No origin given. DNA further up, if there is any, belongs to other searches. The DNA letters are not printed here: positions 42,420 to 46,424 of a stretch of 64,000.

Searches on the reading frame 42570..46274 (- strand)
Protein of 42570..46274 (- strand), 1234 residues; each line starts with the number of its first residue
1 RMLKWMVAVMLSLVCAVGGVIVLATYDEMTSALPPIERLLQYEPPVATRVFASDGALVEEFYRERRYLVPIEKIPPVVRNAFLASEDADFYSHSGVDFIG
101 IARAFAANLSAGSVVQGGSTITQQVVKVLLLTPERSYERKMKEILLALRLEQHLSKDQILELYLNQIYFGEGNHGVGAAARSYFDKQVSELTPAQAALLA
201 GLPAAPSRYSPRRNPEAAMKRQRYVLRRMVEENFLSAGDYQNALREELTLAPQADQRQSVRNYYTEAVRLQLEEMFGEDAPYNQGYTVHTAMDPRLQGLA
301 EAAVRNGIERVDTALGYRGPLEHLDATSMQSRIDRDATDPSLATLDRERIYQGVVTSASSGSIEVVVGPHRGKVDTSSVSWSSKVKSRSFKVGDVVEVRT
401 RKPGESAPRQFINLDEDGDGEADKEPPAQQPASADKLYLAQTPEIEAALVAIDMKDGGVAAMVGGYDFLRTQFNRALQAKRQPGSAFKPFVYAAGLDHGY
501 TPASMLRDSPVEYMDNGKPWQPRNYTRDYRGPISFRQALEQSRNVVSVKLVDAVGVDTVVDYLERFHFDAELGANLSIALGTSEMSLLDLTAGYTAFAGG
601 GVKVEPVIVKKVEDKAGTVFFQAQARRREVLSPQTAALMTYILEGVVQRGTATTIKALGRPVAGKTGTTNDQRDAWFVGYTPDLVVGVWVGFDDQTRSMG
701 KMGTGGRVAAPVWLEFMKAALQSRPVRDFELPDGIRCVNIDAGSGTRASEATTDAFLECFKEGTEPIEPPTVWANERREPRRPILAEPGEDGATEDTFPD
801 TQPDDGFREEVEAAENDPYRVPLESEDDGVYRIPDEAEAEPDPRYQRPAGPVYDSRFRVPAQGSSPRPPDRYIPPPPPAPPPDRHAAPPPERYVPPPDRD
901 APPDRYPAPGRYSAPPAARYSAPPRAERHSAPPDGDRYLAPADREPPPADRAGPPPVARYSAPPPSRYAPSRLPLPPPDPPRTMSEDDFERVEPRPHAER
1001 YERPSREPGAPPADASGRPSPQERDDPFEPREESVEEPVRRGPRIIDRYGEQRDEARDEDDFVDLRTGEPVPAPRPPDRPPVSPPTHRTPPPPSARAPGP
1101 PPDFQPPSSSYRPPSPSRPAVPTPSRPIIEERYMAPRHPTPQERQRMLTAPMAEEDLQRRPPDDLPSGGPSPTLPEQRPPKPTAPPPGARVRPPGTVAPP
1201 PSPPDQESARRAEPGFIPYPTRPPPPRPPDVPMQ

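Call 60: search_protein_families(library=ncbifam, proteins=[window:42570-46274:-], max_evalue=0.00001)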
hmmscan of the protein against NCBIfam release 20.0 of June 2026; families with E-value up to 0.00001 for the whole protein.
window:42570-46274:- (1234 aa): 15 families
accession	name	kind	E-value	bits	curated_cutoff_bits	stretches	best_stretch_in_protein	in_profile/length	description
TIGR02074.1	PBP_1a_fam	subfamily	2.5e-198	660.2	508.75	1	65-722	1-534/535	PBP1A family penicillin-binding protein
NF051885.1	tranpepglycosPbpC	equivalog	4.3e-175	583.9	900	2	446-733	325-606/632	multimodular transpeptidase-transglycosylase PbpC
NF008643.0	PRK11636.1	equivalog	1.8e-156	522.8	1263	2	9-625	8-608/850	peptidoglycan glycosyltransferase/peptidoglycan DD-transpeptidase MrcA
TIGR02071.1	PBP_1b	equivalog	1e-125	420.7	717.75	2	62-313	143-397/729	penicillin-binding protein 1B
TIGR02073.1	PBP_1c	equivalog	1.1e-115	388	494.2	2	445-768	273-588/728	penicillin-binding protein 1C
NF007061.0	PRK09506.1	equivalog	1.9e-98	330.3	1120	2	63-311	208-459/825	bifunctional glycosyl transferase/transpeptidase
NF011423.0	PRK14850.1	equivalog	4.7e-90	303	1275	2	64-311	155-405/764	penicillin-binding protein 1b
NF038272.1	strep_PBP1A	exception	5.6e-84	282.7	1075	2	2-297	7-305/658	penicillin-binding protein PBP1A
NF038276.1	strep_PBP2A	exception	1.7e-82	277.8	1100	2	445-697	352-613/716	penicillin-binding protein PBP2A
NF008414.0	PRK11240.1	equivalog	1.3e-77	261.6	1121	2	50-254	45-251/774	peptidoglycan glycosyltransferase PbpC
NF038274.1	strep_PBP1B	exception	7.6e-68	229.5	1225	2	441-702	373-644/745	penicillin-binding protein PBP1B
TIGR02070.1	mono_pep_trsgly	equivalog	3.4e-47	160.8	182.65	1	67-231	56-220/224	monofunctional biosynthetic peptidoglycan transglycosylase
NF010008.0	PRK13481.1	equivalog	1.2e-40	139.6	270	1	64-245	78-265/269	glycosyltransferase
TIGR03423.1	pbp2_mrdA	equivalog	5.9e-23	81.3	455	2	472-576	296-398/593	penicillin-binding protein 2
TIGR02214.1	spoVD_pbp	equivalog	3.7e-13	48.7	688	1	580-722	402-556/636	stage V sporulation protein D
